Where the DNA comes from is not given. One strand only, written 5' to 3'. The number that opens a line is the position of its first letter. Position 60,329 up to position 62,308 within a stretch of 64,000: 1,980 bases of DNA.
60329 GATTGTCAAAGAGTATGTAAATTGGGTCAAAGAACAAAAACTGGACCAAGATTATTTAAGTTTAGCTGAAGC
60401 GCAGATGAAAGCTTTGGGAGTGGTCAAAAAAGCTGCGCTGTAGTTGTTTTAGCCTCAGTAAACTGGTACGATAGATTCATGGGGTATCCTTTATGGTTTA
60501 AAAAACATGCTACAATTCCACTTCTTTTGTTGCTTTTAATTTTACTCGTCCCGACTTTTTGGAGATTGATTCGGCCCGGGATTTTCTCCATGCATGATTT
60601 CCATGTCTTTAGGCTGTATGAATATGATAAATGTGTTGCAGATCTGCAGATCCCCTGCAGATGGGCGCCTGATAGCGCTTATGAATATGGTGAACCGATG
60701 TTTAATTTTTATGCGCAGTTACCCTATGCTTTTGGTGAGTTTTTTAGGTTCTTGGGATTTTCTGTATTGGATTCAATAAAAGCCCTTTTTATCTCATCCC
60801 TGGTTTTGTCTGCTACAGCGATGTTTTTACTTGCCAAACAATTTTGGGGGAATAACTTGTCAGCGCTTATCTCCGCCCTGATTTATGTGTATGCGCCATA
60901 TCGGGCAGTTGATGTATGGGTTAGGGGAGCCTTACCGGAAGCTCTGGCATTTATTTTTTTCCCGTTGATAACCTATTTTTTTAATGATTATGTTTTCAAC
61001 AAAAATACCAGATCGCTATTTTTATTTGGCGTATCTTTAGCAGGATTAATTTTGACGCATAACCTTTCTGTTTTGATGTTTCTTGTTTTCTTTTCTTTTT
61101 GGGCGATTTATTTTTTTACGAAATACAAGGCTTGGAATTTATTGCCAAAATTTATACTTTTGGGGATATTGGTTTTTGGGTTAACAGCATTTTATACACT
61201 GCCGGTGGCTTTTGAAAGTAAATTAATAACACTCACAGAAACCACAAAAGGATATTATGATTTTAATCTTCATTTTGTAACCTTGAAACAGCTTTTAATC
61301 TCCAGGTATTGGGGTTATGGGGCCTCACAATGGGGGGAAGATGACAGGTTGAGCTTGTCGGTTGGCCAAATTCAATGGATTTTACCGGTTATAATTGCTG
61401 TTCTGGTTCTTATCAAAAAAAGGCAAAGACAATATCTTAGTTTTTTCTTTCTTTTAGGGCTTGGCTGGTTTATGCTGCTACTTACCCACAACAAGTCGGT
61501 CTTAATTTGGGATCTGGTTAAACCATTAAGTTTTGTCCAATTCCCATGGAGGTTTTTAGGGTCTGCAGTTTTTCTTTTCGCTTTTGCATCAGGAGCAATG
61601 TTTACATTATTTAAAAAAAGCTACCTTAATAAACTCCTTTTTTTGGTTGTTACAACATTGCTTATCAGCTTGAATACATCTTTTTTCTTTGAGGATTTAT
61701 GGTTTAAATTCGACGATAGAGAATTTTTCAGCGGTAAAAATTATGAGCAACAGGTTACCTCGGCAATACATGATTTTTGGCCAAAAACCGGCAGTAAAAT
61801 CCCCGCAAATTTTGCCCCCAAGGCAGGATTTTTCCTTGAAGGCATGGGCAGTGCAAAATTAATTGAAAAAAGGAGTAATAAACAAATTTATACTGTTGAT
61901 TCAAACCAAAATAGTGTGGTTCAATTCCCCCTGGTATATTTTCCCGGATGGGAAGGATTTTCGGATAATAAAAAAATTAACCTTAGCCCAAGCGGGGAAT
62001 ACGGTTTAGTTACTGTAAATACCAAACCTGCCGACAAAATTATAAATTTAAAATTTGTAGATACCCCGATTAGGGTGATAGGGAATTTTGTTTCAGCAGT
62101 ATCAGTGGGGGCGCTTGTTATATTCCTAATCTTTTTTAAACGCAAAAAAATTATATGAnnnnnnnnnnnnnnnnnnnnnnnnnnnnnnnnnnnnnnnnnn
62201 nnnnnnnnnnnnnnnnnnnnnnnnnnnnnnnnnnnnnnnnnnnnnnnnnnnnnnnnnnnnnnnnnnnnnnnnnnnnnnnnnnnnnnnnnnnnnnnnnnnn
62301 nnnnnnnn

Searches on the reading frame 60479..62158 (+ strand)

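Call 10: search_protein_families(library=pfam, proteins=[window:60479-62158:+], max_evalue=0.01)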
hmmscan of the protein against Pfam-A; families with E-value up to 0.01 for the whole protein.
window:60479-62158:+ (559 aa): 1 family
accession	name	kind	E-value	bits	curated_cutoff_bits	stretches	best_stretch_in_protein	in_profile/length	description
PF09586.16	YfhO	-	0.0087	14.9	28.5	0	460-528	757-825/835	Bacterial membrane protein YfhO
